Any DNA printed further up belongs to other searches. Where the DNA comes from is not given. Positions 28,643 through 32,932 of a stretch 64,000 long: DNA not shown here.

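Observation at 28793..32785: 1,330-aa globular protein with no recognisable family: a large conserved unknown, possibly an enzyme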

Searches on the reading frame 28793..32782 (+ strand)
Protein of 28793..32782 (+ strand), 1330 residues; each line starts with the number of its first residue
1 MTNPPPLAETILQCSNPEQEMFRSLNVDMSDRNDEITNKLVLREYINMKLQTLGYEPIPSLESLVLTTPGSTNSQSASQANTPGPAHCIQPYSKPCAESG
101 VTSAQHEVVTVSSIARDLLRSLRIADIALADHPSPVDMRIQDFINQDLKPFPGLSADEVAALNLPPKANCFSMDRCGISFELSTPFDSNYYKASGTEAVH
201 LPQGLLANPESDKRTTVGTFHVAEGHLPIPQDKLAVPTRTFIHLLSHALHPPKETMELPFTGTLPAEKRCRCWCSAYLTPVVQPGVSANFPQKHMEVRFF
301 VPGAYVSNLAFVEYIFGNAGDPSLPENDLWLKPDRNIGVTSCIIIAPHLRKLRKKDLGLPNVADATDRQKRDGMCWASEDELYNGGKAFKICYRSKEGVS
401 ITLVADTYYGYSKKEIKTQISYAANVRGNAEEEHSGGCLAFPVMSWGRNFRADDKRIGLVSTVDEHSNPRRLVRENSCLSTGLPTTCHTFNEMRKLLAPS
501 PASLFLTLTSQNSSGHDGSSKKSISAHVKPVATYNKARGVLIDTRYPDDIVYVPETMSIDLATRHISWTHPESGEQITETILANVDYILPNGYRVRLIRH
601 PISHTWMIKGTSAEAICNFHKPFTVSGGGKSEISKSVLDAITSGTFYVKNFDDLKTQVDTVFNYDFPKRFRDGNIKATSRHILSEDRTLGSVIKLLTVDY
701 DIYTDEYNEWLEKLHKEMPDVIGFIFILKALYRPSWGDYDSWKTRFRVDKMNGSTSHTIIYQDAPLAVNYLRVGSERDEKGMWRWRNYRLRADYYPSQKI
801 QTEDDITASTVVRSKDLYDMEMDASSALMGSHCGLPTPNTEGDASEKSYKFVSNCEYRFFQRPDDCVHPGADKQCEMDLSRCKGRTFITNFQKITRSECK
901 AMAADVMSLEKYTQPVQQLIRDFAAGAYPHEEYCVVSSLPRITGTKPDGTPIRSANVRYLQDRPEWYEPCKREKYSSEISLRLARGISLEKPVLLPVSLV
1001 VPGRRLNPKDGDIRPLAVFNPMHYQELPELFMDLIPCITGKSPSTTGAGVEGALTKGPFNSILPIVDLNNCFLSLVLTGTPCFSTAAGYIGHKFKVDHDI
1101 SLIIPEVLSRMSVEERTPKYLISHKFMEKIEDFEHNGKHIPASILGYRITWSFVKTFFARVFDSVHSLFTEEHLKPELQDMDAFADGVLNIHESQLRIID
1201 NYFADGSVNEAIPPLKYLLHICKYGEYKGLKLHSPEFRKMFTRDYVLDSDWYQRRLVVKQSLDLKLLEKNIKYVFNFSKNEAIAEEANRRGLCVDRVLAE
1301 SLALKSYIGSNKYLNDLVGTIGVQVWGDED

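Call 6: search_protein_families(library=pfam, proteins=[window:28793-32782:+], max_evalue=1)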
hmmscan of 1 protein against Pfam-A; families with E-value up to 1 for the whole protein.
window:28793-32782:+ (1330 aa): 0 families

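Call 7: search_protein_families(library=ncbifam, proteins=[window:28793-32782:+], max_evalue=1)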
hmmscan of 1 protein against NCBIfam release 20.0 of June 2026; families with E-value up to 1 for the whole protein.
window:28793-32782:+ (1330 aa): 0 families

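Call 8: search_solved_structures(query=window:28793-32782:+, max_evalue=1, show_alignments=2)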
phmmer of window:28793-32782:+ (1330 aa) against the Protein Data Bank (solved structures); distinct sequences matched with E-value up to 1: 2.
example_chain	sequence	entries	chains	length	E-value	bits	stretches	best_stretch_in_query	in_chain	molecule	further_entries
8e1u_A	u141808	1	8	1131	3.3e-254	849.9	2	548-1324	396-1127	PPi-dependent PEPCK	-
6k31_A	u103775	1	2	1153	2.4e-251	840.4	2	541-1324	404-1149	AiPEPCK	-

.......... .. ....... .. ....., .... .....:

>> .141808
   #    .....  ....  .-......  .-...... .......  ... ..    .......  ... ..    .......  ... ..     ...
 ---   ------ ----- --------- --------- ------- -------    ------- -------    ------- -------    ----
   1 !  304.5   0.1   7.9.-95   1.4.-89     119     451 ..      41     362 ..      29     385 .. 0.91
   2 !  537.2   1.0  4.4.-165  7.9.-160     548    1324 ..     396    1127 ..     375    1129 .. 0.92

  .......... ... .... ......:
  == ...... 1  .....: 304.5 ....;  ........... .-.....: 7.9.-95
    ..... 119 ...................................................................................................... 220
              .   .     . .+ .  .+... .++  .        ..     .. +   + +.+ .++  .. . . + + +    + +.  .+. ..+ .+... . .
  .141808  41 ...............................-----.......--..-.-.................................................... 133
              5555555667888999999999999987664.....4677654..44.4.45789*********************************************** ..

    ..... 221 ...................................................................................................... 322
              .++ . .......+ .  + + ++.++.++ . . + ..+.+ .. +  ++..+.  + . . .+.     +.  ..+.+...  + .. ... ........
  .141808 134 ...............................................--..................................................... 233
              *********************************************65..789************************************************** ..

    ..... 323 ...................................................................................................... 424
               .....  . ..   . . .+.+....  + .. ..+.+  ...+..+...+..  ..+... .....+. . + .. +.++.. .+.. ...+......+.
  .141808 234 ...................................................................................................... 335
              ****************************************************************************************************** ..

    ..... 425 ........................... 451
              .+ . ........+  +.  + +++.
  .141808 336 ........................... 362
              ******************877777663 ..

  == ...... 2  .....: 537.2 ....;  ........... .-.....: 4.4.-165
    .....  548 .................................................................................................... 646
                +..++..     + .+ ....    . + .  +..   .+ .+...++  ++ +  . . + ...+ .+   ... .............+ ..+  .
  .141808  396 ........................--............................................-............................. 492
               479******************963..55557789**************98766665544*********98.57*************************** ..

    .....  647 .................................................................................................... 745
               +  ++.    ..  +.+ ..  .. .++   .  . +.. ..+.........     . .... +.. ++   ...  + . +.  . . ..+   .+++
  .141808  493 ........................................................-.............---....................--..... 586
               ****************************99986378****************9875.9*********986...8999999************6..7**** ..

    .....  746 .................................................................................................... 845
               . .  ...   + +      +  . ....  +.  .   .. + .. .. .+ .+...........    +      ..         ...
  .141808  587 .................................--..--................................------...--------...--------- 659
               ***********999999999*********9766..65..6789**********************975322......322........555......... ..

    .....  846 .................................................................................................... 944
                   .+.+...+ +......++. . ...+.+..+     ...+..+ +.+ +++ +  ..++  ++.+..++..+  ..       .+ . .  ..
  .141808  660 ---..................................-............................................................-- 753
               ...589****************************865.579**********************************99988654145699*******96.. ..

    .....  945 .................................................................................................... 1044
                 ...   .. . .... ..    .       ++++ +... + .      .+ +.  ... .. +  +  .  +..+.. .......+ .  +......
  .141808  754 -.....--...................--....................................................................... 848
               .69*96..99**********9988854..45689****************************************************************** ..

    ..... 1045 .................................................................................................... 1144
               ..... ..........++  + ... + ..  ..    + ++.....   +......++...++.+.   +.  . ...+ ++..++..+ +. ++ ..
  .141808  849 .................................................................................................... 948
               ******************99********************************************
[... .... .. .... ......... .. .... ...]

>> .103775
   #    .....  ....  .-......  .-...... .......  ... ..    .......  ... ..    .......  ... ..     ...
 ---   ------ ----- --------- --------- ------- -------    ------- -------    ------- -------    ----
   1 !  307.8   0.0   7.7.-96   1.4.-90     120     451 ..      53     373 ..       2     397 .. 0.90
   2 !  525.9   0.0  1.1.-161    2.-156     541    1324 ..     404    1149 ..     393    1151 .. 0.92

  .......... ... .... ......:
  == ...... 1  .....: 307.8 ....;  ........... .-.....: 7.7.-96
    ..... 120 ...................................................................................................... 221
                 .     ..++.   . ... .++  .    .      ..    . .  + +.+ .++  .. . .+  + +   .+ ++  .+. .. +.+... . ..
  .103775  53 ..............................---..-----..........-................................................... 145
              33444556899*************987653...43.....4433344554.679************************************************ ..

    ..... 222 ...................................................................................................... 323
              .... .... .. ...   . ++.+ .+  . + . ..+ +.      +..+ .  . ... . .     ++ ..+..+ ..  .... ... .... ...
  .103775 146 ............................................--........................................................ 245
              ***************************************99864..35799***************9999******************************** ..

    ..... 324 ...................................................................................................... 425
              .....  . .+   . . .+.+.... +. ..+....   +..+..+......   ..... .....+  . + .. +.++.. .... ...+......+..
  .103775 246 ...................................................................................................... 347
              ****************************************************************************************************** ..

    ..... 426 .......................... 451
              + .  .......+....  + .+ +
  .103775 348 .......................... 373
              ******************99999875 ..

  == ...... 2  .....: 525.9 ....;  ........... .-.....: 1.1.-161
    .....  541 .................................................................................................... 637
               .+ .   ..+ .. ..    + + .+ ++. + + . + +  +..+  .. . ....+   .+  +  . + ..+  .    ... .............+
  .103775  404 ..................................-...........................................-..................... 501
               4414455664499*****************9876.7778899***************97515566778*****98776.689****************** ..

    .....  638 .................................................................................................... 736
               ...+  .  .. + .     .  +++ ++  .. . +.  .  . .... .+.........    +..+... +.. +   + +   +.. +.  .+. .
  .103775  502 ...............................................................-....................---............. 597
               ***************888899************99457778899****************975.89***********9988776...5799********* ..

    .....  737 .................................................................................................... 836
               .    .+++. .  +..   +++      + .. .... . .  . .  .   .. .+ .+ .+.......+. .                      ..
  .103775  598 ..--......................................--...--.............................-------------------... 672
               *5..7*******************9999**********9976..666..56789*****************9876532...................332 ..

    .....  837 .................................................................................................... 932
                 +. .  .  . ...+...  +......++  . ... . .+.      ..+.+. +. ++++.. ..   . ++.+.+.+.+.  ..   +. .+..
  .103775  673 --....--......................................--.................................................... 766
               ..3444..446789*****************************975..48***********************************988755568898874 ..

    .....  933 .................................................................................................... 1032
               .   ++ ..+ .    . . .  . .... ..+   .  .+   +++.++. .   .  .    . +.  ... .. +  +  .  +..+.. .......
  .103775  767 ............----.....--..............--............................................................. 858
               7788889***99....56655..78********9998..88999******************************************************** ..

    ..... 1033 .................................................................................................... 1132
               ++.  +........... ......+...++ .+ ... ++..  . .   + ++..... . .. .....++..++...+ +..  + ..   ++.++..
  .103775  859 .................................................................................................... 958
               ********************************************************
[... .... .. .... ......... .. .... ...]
